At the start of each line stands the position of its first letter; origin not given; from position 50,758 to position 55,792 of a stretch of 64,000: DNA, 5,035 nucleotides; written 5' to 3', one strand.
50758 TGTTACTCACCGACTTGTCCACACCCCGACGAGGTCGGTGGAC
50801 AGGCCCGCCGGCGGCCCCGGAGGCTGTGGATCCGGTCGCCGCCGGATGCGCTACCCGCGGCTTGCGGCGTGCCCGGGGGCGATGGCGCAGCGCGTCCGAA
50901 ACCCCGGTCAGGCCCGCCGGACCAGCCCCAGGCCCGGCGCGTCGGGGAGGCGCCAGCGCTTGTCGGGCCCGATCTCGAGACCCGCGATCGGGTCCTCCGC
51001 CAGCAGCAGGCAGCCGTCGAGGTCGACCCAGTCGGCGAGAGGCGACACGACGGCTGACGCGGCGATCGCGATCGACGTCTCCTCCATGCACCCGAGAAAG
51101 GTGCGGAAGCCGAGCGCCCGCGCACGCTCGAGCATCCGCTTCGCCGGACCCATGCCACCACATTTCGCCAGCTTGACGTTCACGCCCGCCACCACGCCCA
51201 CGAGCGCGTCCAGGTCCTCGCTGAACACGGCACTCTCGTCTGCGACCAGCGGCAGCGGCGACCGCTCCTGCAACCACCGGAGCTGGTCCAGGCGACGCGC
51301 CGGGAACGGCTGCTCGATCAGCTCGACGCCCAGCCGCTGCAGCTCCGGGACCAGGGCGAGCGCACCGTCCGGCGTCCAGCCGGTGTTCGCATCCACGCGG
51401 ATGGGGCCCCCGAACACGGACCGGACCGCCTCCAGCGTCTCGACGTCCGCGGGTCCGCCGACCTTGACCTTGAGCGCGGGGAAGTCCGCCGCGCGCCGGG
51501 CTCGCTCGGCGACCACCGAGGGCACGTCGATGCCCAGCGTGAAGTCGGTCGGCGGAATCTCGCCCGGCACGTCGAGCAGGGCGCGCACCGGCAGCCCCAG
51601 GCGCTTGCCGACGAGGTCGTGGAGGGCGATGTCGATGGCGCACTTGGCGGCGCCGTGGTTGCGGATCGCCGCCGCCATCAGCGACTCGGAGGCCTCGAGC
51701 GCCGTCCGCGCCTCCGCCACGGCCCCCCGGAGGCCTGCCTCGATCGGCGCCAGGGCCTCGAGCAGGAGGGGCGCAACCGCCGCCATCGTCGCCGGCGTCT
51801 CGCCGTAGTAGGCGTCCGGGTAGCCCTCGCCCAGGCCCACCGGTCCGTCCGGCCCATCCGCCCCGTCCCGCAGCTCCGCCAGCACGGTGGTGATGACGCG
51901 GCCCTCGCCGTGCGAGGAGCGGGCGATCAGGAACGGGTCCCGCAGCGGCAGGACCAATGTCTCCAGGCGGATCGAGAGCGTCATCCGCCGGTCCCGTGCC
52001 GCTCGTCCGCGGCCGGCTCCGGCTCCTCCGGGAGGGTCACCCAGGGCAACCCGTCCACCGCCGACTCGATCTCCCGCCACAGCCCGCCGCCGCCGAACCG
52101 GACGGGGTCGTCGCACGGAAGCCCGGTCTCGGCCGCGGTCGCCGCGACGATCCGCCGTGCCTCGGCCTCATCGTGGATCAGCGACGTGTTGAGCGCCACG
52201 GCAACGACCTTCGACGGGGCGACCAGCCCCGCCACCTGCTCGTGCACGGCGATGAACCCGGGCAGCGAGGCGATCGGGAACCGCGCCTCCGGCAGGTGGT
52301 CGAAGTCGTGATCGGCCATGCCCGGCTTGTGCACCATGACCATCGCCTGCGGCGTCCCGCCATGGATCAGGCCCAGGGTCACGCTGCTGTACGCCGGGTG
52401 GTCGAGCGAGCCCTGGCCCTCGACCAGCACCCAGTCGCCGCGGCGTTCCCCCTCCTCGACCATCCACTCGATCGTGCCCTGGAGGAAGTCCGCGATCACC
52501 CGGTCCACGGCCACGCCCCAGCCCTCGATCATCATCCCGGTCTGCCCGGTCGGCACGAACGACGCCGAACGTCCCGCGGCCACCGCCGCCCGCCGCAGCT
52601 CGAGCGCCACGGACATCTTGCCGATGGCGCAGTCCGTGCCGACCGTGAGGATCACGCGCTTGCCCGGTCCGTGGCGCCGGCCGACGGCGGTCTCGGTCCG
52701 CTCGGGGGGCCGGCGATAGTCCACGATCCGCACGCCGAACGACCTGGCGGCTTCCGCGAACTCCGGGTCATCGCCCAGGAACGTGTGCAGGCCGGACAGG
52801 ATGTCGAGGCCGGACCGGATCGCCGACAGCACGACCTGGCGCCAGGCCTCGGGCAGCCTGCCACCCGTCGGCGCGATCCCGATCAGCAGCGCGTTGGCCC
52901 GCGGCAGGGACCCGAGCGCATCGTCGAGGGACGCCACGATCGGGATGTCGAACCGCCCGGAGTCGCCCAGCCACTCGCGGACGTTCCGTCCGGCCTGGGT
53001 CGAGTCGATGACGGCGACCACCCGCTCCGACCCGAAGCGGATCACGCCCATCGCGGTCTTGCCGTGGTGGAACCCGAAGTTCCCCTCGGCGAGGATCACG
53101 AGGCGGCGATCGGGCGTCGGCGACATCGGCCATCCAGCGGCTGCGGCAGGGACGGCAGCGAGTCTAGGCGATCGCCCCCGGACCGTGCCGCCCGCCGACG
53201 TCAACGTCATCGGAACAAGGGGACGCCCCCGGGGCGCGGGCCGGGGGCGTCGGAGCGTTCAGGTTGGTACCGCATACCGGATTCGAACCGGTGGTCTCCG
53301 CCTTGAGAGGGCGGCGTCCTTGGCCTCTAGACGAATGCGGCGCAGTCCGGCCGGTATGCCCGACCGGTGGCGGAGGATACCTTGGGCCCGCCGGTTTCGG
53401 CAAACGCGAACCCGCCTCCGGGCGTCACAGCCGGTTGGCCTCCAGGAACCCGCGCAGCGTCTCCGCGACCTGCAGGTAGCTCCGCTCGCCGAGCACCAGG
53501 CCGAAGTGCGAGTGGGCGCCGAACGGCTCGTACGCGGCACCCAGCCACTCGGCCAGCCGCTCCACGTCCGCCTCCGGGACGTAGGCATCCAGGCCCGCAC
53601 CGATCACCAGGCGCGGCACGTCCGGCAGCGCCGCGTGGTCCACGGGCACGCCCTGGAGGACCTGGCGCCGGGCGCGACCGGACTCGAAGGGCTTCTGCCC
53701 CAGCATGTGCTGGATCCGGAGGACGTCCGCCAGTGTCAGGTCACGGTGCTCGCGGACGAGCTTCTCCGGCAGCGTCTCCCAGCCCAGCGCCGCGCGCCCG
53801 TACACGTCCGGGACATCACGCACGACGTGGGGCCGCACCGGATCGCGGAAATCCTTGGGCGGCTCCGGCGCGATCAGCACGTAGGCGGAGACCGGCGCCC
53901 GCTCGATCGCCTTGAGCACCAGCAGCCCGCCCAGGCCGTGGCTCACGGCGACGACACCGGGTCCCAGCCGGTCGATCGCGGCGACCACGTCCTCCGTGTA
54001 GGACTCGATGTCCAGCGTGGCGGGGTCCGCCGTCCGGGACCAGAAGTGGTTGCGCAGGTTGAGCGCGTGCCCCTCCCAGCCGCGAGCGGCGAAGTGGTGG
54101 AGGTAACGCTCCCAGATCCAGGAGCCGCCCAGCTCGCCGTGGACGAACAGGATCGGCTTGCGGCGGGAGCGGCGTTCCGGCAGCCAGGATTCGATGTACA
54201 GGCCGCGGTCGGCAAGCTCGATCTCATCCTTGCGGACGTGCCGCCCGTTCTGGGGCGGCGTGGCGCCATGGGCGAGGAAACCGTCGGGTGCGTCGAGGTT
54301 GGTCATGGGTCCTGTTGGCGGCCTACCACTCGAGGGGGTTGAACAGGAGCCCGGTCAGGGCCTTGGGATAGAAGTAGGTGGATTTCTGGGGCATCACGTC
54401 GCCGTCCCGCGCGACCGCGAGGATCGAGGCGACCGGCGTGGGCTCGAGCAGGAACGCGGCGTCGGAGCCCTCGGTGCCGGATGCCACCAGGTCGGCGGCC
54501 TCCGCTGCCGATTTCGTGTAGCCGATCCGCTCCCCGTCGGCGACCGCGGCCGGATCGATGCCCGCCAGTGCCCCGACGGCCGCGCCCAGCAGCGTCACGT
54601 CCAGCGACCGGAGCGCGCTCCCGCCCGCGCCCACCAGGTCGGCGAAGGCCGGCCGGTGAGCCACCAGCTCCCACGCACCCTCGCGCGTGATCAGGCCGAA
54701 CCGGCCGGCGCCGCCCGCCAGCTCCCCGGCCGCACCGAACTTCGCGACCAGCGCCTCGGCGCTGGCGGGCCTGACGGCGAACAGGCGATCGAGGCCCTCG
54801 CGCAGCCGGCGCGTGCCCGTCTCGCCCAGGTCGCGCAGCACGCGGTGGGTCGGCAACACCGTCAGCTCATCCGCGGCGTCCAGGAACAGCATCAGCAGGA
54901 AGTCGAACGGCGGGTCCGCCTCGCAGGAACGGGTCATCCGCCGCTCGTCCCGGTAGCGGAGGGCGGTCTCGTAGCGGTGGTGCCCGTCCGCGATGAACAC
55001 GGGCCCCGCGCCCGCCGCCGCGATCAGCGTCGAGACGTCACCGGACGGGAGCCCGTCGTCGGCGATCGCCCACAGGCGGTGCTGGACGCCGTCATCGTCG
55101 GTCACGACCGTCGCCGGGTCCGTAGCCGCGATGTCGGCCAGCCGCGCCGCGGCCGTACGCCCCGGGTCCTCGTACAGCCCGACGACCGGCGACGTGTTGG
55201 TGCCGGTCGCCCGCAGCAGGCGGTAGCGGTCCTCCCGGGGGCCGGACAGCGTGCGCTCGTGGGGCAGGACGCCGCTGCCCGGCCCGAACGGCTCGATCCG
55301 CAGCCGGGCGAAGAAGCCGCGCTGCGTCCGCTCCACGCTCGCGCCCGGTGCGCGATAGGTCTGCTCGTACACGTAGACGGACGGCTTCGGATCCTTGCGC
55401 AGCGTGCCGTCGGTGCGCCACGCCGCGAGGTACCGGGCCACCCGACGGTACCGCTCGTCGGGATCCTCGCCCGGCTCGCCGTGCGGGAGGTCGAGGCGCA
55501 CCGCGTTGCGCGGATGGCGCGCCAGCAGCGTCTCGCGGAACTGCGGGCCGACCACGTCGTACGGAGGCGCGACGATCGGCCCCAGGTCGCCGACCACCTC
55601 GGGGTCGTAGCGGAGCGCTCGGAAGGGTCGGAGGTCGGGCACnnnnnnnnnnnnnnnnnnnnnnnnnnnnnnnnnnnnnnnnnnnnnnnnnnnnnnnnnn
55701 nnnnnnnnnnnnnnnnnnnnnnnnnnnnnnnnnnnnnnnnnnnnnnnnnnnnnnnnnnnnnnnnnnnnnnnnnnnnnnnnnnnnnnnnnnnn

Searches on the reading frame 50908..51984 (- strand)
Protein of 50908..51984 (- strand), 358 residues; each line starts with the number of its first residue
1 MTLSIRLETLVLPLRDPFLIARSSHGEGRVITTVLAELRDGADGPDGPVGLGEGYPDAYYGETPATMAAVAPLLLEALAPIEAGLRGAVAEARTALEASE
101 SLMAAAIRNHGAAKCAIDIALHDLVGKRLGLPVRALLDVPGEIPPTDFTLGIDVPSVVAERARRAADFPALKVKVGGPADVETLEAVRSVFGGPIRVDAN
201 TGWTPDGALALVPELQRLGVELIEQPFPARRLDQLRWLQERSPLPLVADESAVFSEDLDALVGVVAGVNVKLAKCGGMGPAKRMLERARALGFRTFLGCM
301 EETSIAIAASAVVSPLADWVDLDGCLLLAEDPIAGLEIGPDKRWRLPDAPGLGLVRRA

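Call 78: search_protein_families(library=pfam, proteins=[window:50908-51984:-], max_evalue=0.00001)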
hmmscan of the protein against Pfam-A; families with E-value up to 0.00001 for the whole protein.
window:50908-51984:- (358 aa): 2 families
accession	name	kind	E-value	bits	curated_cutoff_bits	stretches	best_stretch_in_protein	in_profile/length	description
PF13378.12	MR_MLE_C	-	1.6e-34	120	29.4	1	159-354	3-213/219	Enolase C-terminal domain-like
PF02746.21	MR_MLE_N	-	5.5e-07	30.2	22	1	46-137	37-116/117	Mandelate racemase / muconate lactonizing enzyme, N-terminal domain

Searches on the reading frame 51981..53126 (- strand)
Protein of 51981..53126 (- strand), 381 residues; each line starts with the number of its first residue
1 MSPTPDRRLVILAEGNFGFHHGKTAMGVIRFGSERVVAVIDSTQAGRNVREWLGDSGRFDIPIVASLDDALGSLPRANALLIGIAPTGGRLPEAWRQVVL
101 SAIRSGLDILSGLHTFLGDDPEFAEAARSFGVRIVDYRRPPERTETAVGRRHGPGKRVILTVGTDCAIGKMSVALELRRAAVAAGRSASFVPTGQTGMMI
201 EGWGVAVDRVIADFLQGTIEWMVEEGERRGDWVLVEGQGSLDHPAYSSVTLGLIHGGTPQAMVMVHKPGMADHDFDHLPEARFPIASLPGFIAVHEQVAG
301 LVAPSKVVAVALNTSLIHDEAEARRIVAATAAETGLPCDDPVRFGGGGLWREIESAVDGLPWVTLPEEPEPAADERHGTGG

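Call 78: search_protein_families(library=pfam, proteins=[window:51981-53126:-], max_evalue=0.00001)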
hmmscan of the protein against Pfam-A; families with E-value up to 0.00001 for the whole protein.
window:51981-53126:- (381 aa): 2 families
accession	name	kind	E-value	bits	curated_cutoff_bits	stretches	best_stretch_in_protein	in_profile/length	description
PF07755.17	DUF1611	-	2.5e-62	210.3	25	1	147-346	3-197/201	Domain of unknown function (DUF1611_C) P-loop domain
PF17396.8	DUF1611_N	-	2.1e-28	99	22.6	1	43-140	2-95/95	Domain of unknown function (DUF1611_N) Rossmann-like domain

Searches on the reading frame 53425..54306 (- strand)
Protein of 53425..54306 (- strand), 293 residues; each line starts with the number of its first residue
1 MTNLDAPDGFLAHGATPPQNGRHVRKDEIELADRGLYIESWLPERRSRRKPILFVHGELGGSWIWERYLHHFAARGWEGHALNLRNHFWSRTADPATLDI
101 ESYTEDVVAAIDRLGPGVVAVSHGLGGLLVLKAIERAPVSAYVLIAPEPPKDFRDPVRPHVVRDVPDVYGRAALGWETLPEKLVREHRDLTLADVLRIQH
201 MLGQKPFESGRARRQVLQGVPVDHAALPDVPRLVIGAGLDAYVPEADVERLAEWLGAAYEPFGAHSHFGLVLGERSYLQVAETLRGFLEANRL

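Call 78: search_protein_families(library=pfam, proteins=[window:53425-54306:-], max_evalue=0.00001)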
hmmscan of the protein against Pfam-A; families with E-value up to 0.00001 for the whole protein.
window:53425-54306:- (293 aa): 2 families
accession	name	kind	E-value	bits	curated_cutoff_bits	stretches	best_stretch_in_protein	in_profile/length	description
PF12697.13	Abhydrolase_6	-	3.1e-15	57.9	26.3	1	52-270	1-205/217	Alpha/beta hydrolase family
PF00561.26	Abhydrolase_1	-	1.3e-12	48.3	25.8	1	50-157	1-113/245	alpha/beta hydrolase fold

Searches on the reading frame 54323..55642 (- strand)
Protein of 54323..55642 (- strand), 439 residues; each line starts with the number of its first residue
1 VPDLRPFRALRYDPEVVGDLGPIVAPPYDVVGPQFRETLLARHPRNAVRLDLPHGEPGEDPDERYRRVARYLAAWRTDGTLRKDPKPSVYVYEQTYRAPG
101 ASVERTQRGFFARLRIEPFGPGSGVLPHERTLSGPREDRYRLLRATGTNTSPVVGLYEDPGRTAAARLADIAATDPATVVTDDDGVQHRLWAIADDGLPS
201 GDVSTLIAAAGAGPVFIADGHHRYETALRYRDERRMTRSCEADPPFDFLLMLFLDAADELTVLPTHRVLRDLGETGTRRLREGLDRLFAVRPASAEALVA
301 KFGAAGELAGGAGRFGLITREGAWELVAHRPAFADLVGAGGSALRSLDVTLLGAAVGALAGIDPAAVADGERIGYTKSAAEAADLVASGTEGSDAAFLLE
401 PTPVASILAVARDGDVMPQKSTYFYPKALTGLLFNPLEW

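Call 78: search_protein_families(library=pfam, proteins=[window:54323-55642:-], max_evalue=0.00001)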
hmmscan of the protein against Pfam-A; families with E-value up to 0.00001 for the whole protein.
window:54323-55642:- (439 aa): 1 family
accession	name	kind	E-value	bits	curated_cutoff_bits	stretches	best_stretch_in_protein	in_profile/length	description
PF06245.16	DUF1015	-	1.7e-78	264.2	25.8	1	4-350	1-325/325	Protein of unknown function (DUF1015)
